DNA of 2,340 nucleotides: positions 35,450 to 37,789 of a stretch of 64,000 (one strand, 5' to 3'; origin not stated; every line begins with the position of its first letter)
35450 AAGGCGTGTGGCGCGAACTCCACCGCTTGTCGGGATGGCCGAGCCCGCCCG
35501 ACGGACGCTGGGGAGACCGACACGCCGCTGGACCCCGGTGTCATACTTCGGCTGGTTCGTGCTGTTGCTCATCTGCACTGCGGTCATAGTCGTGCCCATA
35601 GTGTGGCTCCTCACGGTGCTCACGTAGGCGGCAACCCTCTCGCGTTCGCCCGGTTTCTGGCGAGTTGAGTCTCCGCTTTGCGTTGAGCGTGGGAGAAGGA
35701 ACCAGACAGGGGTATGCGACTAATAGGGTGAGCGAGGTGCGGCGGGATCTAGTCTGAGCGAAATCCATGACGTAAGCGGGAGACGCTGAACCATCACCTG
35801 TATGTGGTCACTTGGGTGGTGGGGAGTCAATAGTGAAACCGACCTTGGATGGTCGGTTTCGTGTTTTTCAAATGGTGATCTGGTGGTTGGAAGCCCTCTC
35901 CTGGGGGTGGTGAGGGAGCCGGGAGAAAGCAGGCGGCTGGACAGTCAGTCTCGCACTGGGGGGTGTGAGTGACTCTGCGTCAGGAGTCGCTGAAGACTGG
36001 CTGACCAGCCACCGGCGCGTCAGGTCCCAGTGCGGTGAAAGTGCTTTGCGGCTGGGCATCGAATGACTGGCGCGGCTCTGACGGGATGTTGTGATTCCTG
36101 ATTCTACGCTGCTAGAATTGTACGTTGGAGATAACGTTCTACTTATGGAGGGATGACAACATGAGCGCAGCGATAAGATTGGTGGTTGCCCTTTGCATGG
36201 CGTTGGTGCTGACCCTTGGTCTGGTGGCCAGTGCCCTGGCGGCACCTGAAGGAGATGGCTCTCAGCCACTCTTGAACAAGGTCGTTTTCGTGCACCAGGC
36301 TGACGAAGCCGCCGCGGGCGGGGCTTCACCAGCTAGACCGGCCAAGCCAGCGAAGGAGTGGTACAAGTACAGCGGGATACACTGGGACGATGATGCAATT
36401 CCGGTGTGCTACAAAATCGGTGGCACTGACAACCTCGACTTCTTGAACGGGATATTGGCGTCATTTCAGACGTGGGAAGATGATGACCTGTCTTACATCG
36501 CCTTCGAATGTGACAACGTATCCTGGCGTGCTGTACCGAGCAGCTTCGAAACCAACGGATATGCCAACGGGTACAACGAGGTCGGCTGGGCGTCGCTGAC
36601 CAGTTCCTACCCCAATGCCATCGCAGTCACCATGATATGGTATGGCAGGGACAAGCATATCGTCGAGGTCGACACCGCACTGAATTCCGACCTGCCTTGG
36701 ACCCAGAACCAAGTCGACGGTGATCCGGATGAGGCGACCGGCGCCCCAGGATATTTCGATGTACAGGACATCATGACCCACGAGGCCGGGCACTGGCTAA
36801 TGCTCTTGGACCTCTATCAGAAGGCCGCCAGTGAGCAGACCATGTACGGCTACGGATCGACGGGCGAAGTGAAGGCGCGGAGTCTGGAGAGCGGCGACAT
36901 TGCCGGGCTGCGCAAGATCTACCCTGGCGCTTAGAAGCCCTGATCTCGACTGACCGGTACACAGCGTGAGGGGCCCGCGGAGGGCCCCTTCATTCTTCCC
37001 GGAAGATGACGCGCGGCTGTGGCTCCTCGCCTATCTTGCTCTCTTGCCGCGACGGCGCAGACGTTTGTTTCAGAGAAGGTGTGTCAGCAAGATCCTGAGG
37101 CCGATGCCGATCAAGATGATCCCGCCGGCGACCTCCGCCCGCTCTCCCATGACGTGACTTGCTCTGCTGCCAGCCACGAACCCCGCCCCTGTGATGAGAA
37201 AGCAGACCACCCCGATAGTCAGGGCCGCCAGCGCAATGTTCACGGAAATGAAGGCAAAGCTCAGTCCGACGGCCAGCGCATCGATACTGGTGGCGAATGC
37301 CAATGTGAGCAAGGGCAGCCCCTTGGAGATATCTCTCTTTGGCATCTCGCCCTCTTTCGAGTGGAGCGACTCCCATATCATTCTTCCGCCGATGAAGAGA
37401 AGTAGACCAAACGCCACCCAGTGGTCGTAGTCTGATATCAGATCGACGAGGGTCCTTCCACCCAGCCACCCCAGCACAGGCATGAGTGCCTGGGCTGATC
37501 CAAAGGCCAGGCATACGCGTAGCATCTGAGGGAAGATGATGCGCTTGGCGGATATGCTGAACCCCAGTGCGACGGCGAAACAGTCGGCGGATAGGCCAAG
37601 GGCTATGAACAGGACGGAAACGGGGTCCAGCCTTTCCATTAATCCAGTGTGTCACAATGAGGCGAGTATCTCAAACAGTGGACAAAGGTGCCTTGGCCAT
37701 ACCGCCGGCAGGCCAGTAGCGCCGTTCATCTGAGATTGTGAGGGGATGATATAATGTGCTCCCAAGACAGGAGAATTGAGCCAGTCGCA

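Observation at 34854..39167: Two FmdB zinc-ribbon proteins share a private unannotated module; one is tail-anchored, the other carries an HNH nuclease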

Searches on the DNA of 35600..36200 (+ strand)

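Call 46: search_rna_families(source=window, start=35600, end=36200, threshold=evalue, max_evalue=10, show_alignments=2)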
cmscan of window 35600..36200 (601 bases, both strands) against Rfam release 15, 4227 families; matches with E-value up to 10: 4.
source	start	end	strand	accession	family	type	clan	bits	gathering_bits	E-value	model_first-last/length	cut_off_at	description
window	35770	35853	+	RF01786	c-di-GMP-II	Cis-reg; riboswitch;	CL00127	64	53.5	5.2e-14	1-84/84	no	Cyclic di-GMP-II riboswitch aptamer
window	35934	36011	+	RF00983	mir-662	Gene; miRNA;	-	15.7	88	7.4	1-82/82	no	mir-662 microRNA precursor family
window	35969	36028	+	RF00985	mir-640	Gene; miRNA;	-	14.5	96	8.6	1-89/89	no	mir-640 microRNA precursor family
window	35891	36048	+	RF01957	NEAT1_3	Gene; lncRNA;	-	13.8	55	9.5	1-159/159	no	Nuclear enriched abundant transcript 1 conserved region 3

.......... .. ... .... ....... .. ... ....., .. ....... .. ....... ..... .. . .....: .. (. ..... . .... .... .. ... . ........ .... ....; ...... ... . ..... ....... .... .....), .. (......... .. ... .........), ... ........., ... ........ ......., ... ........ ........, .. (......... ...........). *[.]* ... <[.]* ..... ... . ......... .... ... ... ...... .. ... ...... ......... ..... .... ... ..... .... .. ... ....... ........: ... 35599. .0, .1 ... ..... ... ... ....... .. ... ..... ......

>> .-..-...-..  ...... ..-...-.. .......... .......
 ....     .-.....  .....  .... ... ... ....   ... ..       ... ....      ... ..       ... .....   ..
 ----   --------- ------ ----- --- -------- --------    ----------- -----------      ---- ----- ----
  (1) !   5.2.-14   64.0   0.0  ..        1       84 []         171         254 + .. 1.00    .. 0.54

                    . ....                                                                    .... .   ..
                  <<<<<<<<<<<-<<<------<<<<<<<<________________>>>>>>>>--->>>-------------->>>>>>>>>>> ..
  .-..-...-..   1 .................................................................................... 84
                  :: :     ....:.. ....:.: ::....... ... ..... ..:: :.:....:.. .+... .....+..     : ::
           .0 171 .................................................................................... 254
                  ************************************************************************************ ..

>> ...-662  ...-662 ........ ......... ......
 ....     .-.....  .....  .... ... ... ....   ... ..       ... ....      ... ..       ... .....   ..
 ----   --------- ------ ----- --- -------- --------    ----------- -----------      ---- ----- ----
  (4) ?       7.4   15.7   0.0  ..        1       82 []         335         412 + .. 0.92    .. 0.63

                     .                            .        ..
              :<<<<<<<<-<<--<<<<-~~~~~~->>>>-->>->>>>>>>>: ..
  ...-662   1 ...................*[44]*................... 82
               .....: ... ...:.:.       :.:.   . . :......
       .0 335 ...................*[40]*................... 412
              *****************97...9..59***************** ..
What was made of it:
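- Closest known: Riboswitch-controlled non-coding RNAs. Different: The downstream RNA is a tight three-way junction with no Rfam family (call 46).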

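Call 83: build_rna_model(alignment_id=A6, structure=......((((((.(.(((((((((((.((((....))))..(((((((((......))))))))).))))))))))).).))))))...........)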
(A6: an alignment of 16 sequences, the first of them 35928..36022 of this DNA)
Model R1 built from alignment A6 (16 sequences, 97 columns); structure: as given.
model positions 95; base pairs 31; branch points 1; effective number of sequences 0.98; information 0.603 bits per position. Calibrated on 0.2 Mb of random sequence (short: E-values are rough).
structure used (alignment columns):
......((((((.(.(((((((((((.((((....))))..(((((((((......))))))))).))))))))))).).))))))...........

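Call 84: search_with_rna_model(model_id=R1, sources=[window, L001, L005, L006, L007, L011, L019, L020, L025, L035, L039, L040, L033, L031, L014, L028, L029, L023, L022], max_evalue=1)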
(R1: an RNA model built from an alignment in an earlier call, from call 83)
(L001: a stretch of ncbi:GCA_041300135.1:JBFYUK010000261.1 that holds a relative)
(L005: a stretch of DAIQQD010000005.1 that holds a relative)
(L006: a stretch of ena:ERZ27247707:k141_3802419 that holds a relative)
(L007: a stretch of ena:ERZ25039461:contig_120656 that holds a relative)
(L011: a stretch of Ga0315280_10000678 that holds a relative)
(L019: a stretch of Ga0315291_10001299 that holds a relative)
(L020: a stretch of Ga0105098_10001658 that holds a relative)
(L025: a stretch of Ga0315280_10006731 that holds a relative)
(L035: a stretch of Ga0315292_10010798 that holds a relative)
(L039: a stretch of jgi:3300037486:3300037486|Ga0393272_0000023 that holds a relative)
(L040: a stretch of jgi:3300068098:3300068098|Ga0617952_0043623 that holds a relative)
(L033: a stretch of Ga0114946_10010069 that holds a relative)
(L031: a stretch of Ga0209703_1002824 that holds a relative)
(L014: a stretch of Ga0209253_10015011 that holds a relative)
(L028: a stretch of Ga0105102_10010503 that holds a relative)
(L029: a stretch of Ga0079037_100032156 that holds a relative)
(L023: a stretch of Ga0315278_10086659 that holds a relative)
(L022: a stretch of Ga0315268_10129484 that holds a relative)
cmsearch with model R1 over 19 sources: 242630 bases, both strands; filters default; matches with E-value up to 1: 22.
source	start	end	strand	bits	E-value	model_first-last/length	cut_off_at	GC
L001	6989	7083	+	112.4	1.5e-25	1-95/95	no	0.59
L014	4419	4512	+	111.2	2.8e-25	1-95/95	no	0.6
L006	9034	9127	+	110.6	4e-25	1-95/95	no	0.59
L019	11065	11158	+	110.6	4e-25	1-95/95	no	0.59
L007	7761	7854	+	110.1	5.4e-25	1-95/95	no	0.6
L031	3748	3842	+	109.3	8.7e-25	1-95/95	no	0.6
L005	1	92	+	103.4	2.8e-23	1-95/95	no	0.59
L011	2609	2702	+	103.3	2.9e-23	1-95/95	no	0.53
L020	1381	1473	+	97.9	6.8e-22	1-95/95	no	0.59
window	35928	36022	+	95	3.6e-21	1-95/95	no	0.65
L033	1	91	+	93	1.2e-20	5-95/95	5'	0.64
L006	9029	9122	-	41.3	1.6e-07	1-95/95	no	0.59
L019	11060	11153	-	41.3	1.6e-07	1-95/95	no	0.59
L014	4414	4507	-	41.3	1.7e-07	1-95/95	no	0.6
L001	6984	7078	-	41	1.9e-07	1-95/95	no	0.61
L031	3743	3837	-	40.9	2.1e-07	1-95/95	no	0.61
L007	7756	7849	-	38.6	7.8e-07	1-95/95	no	0.6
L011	2604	2697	-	34.8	7.2e-06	1-95/95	no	0.54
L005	1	87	-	34.1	1.1e-05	1-87/95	3'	0.61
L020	1376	1468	-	32.9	2.2e-05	1-95/95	no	0.61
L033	1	86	-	28.1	0.00037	1-86/95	3'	0.63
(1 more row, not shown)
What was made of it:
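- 35928..36022 (+): Unannotated, nearly invariant structured RNA: a three-way junction with 31 base pairs. The CM scores 93-112 bits on + against 28-41 on - and finds one copy per locus (call 84).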

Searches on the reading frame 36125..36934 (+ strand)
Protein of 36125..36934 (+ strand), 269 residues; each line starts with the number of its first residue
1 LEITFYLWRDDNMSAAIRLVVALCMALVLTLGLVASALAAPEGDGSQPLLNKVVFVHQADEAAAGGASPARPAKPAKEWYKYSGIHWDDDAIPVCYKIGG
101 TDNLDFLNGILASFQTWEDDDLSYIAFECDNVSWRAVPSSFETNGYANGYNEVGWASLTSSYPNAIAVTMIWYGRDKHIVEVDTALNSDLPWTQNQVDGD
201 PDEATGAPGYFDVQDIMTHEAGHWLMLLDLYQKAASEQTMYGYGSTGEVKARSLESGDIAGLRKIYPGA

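Call 3: search_protein_families(library=pfam, proteins=[window:36125-36934:+], max_evalue=0.1)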
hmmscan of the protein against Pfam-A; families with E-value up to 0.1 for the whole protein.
window:36125-36934:+ (269 aa): 2 families
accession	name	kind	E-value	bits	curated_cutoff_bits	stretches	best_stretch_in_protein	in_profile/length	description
PF00413.30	Peptidase_M10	-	0.002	18.5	24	1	183-266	87-158/159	Matrixin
PF20601.3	DUF6797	-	0.051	14.9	24.9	1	70-104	60-95/96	Domain of unknown function (DUF6797)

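Call 6: search_protein_families(library=ncbifam, proteins=[window:36125-36934:+], max_evalue=0.1)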
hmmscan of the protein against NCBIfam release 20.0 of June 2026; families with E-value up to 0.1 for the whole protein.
window:36125-36934:+ (269 aa): 2 families
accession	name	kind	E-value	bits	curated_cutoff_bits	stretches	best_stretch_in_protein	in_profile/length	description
NF041905.1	MXAN_2677_2678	equivalog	8.4e-11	41.4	250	1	164-267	132-235/283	myxosortase-dependent metalloprotease, MXAN_2677/MXAN_2678 family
NF041938.1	RSIGE_not_HEIGH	exception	0.014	14.7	375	1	197-267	169-239/325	MYXO-CTERM-anchored inactivated metalloprotease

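Call 7: search_protein_families(library=padloc, proteins=[window:36125-36934:+], max_evalue=0.1)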
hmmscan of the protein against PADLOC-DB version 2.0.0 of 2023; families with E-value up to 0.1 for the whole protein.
window:36125-36934:+ (269 aa): 0 families

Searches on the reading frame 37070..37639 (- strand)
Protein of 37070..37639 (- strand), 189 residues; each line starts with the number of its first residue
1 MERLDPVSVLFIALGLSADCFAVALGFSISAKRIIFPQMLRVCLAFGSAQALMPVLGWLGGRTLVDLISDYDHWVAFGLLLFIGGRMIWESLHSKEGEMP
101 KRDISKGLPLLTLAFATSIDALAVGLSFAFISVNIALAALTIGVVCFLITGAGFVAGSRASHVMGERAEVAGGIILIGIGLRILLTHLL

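Call 3: search_protein_families(library=pfam, proteins=[window:37070-37639:-], max_evalue=0.1)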
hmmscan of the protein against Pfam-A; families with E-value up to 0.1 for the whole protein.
window:37070-37639:- (189 aa): 1 family
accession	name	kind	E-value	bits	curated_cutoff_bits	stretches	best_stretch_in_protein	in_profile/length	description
PF02659.21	Mntp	-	3.3e-50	170.3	24.4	1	36-184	4-152/152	Putative manganese efflux pump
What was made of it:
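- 37070..37639 (-): mntP (Mn exporter), lying between A and B on the opposite strand. PF02659 at 170 bits (call 3).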
